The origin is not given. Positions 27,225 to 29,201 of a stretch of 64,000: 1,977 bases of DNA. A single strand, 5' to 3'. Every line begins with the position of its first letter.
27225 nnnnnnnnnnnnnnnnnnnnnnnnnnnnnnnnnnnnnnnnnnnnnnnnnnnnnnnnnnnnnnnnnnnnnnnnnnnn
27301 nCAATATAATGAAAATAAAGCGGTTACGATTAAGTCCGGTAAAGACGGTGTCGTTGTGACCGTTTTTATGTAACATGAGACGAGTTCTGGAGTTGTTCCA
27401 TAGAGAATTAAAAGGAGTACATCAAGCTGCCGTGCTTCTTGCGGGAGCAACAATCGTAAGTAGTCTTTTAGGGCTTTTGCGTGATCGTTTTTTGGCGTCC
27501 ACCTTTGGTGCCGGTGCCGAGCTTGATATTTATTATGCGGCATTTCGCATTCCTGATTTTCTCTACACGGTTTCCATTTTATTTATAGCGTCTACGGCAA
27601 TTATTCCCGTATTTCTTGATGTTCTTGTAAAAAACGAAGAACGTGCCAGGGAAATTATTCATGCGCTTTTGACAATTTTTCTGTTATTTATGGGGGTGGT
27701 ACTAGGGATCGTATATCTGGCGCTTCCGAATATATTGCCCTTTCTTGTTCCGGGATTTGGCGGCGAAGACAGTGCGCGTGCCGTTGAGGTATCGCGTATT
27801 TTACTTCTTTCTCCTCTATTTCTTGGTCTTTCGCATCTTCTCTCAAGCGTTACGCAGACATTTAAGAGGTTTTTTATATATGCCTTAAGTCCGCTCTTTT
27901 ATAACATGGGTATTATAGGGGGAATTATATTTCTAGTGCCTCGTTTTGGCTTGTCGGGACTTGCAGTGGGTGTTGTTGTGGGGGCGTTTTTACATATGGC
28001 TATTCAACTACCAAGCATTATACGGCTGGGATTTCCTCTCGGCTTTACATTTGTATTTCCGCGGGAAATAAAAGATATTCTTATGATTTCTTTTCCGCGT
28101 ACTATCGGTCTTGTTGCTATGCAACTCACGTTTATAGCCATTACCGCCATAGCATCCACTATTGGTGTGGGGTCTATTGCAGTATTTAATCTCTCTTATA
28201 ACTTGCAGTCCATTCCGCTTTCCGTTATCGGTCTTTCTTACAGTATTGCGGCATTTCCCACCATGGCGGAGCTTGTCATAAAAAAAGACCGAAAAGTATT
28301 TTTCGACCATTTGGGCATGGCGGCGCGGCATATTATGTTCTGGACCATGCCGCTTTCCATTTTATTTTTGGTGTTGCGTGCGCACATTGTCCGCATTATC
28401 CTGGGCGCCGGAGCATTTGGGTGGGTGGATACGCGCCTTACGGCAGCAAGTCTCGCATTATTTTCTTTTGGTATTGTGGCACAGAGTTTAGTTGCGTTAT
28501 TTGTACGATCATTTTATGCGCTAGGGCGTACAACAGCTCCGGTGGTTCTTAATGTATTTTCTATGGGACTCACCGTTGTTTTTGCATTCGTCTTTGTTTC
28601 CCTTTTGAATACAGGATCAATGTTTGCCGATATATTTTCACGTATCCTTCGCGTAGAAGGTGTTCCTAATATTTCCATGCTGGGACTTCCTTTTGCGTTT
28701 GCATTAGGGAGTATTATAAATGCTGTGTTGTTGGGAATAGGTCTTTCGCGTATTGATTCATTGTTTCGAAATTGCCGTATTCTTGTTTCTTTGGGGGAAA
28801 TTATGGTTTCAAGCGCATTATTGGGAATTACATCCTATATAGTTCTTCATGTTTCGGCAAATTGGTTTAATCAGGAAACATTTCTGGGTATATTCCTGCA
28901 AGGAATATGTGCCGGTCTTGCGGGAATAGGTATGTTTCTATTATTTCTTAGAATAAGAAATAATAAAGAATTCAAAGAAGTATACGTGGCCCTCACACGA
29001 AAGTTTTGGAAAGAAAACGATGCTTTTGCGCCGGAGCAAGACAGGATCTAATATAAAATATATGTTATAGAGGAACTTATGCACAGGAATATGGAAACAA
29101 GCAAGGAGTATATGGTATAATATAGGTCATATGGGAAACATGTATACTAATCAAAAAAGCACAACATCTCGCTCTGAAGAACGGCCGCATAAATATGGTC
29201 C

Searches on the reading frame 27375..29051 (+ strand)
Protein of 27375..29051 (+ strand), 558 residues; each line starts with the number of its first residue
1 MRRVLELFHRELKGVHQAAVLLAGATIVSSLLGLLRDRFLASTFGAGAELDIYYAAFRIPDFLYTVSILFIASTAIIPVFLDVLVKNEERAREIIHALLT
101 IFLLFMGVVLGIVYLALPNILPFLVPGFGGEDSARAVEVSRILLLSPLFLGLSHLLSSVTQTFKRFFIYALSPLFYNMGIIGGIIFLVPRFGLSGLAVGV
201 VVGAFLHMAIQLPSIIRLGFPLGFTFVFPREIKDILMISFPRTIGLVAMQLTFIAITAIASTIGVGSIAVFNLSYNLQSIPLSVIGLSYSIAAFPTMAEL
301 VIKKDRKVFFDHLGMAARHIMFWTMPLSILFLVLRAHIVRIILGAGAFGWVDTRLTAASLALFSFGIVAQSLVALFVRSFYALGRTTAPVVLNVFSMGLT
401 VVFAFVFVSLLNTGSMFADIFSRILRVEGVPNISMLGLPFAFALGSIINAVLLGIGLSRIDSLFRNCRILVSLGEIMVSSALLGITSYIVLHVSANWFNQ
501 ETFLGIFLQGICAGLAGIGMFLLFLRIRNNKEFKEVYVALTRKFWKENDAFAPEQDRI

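Call 79: search_protein_families(library=pfam, proteins=[window:27375-29051:+], max_evalue=0.00001)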
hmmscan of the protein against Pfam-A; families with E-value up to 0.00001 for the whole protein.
window:27375-29051:+ (558 aa): 1 family
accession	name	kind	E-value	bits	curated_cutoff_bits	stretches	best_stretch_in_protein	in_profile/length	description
PF03023.19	MurJ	-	3.1e-63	214.4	27.4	1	40-505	1-448/451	Lipid II flippase MurJ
